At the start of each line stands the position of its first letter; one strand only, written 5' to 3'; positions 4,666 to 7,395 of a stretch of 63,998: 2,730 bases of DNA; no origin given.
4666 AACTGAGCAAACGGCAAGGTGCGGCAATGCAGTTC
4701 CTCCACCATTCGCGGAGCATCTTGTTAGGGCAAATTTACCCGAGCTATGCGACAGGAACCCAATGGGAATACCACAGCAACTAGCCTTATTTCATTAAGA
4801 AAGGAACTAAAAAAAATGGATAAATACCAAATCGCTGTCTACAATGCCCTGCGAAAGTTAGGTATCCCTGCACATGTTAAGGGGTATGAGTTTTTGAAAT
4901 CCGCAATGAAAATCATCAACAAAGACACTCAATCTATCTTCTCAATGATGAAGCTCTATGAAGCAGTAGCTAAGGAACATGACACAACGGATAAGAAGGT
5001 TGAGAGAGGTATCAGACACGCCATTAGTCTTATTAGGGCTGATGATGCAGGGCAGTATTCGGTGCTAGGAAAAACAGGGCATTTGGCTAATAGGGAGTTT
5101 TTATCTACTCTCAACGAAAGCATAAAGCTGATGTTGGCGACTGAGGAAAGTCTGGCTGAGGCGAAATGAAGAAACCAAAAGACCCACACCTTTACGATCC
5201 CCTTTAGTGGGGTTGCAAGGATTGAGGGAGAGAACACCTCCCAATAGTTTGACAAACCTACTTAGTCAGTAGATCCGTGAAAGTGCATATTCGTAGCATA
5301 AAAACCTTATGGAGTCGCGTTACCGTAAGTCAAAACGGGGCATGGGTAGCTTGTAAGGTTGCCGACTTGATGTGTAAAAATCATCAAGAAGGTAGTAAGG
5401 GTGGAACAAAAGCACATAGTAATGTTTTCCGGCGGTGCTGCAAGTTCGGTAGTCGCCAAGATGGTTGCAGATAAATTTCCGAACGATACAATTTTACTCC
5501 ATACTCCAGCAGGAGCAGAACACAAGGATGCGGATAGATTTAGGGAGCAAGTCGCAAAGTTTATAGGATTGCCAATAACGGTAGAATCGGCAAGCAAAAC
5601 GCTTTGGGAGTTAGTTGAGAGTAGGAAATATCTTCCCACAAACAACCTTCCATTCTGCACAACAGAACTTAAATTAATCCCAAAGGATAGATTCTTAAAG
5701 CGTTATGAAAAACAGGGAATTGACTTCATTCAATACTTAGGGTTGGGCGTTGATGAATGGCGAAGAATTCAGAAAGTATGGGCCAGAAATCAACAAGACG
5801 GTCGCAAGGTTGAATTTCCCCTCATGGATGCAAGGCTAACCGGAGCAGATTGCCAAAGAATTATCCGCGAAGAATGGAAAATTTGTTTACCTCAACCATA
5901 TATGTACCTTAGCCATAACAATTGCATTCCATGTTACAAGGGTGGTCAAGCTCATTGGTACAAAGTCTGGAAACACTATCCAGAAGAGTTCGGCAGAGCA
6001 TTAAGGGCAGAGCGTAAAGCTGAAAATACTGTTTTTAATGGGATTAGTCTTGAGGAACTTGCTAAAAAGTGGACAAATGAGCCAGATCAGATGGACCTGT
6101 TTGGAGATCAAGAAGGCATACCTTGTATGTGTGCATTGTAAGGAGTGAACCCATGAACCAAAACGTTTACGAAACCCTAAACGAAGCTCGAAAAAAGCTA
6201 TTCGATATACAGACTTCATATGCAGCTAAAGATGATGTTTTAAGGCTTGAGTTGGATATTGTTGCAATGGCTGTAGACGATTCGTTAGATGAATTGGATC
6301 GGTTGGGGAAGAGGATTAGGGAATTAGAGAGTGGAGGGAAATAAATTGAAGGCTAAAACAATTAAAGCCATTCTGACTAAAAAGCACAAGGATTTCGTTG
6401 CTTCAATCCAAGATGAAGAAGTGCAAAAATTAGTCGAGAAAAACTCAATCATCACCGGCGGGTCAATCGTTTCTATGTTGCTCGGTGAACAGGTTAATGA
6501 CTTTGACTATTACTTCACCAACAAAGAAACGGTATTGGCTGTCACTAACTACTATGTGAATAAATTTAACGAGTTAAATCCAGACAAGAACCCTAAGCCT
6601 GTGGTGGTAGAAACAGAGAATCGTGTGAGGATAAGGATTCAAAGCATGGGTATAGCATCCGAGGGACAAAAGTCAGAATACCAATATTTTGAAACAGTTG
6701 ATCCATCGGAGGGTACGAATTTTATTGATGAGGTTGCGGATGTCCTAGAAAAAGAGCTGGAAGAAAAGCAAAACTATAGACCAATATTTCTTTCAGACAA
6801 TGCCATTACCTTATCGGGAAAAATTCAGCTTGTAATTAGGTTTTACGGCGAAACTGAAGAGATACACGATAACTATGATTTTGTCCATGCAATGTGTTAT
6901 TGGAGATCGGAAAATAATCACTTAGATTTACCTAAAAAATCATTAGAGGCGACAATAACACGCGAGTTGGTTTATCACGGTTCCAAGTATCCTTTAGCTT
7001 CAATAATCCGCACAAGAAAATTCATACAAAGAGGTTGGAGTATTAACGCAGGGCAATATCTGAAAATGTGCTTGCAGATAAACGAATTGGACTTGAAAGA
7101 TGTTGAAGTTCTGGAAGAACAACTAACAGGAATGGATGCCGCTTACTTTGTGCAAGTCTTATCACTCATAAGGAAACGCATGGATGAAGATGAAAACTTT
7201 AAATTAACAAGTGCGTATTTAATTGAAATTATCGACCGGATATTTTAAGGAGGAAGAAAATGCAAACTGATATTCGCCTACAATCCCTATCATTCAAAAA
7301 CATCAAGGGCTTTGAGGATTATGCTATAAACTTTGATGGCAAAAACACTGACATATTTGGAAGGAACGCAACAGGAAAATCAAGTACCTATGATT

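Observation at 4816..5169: Phage-encoded Spo0A effector domain without receiver domain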

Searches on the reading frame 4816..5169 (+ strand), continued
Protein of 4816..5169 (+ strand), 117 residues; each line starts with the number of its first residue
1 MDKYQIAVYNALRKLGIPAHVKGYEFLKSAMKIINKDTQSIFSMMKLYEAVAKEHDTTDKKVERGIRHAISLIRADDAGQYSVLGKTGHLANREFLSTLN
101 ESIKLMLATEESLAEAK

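Call 64: search_protein_families(library=pfam, alignment_id=A5, max_evalue=0.0001)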
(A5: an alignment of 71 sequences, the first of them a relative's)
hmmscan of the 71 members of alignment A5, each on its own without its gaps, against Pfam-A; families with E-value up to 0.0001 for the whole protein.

A. member 1, L001:4593-5000:+ (136 aa): 0 families

B. families by the number of members that match (of 71 scanned): 38 families (the first 25 are shown)
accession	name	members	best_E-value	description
PF13560.12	HTH_31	5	2.3e-10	Helix-turn-helix domain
PF01381.28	HTH_3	4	3.4e-13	Helix-turn-helix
PF06725.17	3D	3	1.2e-12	3D domain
PF12844.13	HTH_19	3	4.5e-08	Helix-turn-helix domain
PF00534.26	Glycos_transf_1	2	2.1e-26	Glycosyl transferases group 1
PF01555.25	N6_N4_Mtase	2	2.3e-20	DNA methylase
PF02498.22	Bro-N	2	1.6e-13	BRO family, N-terminal domain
PF13443.12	HTH_26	2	1.3e-06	Cro/C1-type HTH DNA-binding domain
PF00805.28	Pentapeptide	1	1.6e-81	Pentapeptide repeats (8 copies)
PF03837.19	RecT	1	7.4e-53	RecT family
PF09588.16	YqaJ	1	5e-43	YqaJ-like viral recombinase domain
PF00145.23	DNA_methylase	1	1.2e-41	C-5 cytosine-specific DNA methylase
PF09669.15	Phage_pRha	1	3.8e-33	Phage regulatory protein Rha (Phage_pRha)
PF13576.12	Pentapeptide_3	1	9.8e-32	Pentapeptide repeats (9 copies)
PF14897.12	EpsG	1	6.1e-28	EpsG family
PF08769.17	Spo0A_C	1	6.6e-16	Sporulation initiation factor Spo0A C terminal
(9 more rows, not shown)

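Call 66: find_encoding_contigs(protein=P0005, flank=6000, max_places=3)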
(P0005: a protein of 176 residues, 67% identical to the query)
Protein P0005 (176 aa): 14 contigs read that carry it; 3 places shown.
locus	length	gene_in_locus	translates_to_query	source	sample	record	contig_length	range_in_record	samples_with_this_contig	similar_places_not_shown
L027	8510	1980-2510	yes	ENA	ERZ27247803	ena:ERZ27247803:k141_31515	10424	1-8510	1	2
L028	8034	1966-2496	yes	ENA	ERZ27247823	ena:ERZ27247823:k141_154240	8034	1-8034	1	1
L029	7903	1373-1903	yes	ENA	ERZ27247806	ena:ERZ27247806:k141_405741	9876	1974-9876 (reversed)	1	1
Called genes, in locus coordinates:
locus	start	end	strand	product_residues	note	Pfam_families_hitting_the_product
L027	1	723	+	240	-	?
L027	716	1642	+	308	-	PF01555:N6_N4_Mtase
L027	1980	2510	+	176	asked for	PF08769:Spo0A_C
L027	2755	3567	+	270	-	-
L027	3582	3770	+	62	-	-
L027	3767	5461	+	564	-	PF13175:AAA_15, PF13476:AAA_23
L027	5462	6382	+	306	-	-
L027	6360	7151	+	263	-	PF12684:DUF3799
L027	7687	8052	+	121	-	-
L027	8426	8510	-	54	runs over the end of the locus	PF01402:RHH_1 (weak), PF07878:RHH_5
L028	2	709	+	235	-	?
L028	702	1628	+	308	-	PF01555:N6_N4_Mtase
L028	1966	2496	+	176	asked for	PF08769:Spo0A_C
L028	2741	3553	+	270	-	-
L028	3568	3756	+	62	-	-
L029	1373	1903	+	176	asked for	PF08769:Spo0A_C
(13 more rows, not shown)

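Call 82: find_encoding_contigs(protein=P0003, flank=6000, max_places=2)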
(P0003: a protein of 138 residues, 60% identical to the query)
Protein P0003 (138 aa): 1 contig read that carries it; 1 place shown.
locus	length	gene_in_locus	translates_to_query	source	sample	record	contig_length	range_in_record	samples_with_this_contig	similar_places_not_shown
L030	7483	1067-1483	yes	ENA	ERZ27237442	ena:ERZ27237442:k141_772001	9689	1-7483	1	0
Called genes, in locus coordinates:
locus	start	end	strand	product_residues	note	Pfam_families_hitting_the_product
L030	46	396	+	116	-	-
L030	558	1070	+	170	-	PF06725:3D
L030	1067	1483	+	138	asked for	PF08769:Spo0A_C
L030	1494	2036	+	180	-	-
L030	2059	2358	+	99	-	-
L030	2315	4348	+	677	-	-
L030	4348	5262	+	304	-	PF03837:RecT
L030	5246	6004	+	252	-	PF23023:Anti-Pycsar_Apyc1 (weak), PF00753:Lactamase_B (weak), PF12706:Lactamase_B_2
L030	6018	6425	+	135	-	PF00436:SSB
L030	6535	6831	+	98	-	-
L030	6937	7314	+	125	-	-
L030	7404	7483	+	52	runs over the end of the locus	-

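Call 83: find_encoding_contigs(protein=window:4816-5169:+, flank=3000, max_places=3)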
Protein window:4816-5169:+ (117 aa): 3 contigs read that carry it; 1 place shown.
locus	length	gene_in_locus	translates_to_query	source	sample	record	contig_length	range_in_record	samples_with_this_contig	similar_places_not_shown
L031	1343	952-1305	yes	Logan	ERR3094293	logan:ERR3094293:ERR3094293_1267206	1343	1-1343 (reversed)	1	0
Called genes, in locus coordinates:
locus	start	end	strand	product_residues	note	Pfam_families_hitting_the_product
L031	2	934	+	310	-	?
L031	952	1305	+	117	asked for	PF08769:Spo0A_C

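Call 96: fold_search(model_id=the predicted structure, library=viral)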
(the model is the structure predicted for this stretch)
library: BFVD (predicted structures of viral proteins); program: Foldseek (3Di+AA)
matches with E <= 10: 205; with E <= 0.001: 2
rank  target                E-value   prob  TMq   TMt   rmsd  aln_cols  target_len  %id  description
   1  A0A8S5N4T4            1.8e-04  1.00  0.81  0.59   2.5       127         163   20  Sporulation initiation factor Spo0A C terminal [Podoviridae sp. ctiJY10]
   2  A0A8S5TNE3            4.8e-04  1.00  0.74  0.56   2.3       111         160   24  Sporulation initiation factor Spo0A C terminal [Podoviridae sp. ct90d35]
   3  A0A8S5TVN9            2.5e-03  1.00  0.72  0.76   2.8       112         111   16  Stage 0 sporulation protein A/DNA, transcriptional activation and repression.3A [Siphoviridae sp. ctx254]
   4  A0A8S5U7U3            2.8e-03  1.00  0.68  0.80   2.9       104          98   18  Sporulation initiation factor Spo0A C terminal [Siphoviridae sp. ctGDt6]
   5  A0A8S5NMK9            2.4e-02  1.00  0.65  0.75   3.1       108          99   23  Sporulation initiation factor Spo0A C terminal [Myoviridae sp. ctSGm32]
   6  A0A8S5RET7            4.5e-02  1.00  0.72  0.66   2.5       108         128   18  Sporulation initiation factor Spo0A C terminal [virus sp. ctJLD79]
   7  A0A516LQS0            1.5e+00  0.15  0.30  0.30   8.9       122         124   15  (no name in the UniProt tables at hand)
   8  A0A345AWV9            1.7e+00  0.09  0.23  0.26  10.7       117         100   14  (no name in the UniProt tables at hand)
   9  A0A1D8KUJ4            1.8e+00  0.10  0.24  0.20  12.1       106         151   12  Uncharacterized protein [Synechococcus phage S-CAM7]
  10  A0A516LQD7            1.9e+00  0.16  0.31  0.17   8.2        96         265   16  (no name in the UniProt tables at hand)
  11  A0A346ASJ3            2.0e+00  0.28  0.41  0.22  11.0       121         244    7  (no name in the UniProt tables at hand)
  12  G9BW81                2.2e+00  0.38  0.47  0.51   5.1       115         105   12  (no name in the UniProt tables at hand)
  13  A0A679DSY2            2.3e+00  0.20  0.35  0.31  16.7       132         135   11  (no name in the UniProt tables at hand)
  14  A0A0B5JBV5            2.3e+00  0.16  0.31  0.09  10.6       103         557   14  Uncharacterized protein [Pandoravirus inopinatum]
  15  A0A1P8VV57            2.3e+00  0.07  0.25  0.25  10.3       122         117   20  (no name in the UniProt tables at hand)
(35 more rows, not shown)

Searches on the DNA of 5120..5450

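Call 81: search_rna_families(source=window, start=5120, end=5450, threshold=evalue, max_evalue=1)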
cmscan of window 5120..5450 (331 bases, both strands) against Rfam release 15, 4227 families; matches with E-value up to 1: 0.
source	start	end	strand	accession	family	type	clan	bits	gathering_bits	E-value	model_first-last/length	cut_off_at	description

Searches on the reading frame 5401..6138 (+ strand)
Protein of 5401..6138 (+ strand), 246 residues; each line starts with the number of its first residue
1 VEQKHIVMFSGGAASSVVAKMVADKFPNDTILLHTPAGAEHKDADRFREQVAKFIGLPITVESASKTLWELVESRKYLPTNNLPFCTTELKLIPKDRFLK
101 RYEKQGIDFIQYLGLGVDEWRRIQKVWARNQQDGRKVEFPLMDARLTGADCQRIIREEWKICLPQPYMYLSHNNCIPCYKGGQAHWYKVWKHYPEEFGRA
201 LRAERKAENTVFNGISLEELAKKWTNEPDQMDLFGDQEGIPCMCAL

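Call 11: search_protein_families(library=pfam, proteins=[window:5401-6138:+], max_evalue=0.001)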
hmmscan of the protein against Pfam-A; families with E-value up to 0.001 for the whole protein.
window:5401-6138:+ (246 aa): 1 family
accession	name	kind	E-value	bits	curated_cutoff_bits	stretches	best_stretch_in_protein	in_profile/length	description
PF01507.26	PAPS_reduct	-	7e-08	33.1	22.5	1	5-103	2-100/175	Phosphoadenosine phosphosulfate reductase domain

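Call 87: search_protein_families(library=phrogs, proteins=[window:5401-6138:+], max_evalue=0.001)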
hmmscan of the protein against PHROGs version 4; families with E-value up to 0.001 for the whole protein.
window:5401-6138:+ (246 aa): 2 families
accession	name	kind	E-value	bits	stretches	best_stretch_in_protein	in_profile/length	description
phrog_424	-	moron, auxiliary metabolic gene and host takeover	9.7e-37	128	1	2-244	160-412/460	phosphoadenosine phosphosulfate reductase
phrog_28782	-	unknown function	6.1e-05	24.2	1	109-230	8-121/154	-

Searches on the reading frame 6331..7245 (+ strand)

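Call 11: search_protein_families(library=pfam, proteins=[window:6331-7245:+], max_evalue=0.001)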
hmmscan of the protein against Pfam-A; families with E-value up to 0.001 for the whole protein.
window:6331-7245:+ (305 aa): 0 families

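Call 87: search_protein_families(library=phrogs, proteins=[window:6331-7245:+], max_evalue=0.001)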
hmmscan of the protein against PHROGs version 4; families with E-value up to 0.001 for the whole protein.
window:6331-7245:+ (305 aa): 5 families
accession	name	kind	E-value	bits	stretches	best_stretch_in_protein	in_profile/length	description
phrog_4400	-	unknown function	6.6e-67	226.7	1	7-305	2-246/248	-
phrog_18122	-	unknown function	6.5e-28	99.1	2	164-302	107-238/365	-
phrog_27100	-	unknown function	1.3e-14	55.1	1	153-266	78-197/386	-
phrog_16176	-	unknown function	3.7e-13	50.1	1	132-276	148-293/477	-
phrog_1614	-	DNA, RNA and nucleotide metabolism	0.00025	21.8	0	12-237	7-193/268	nucleotidyltransferase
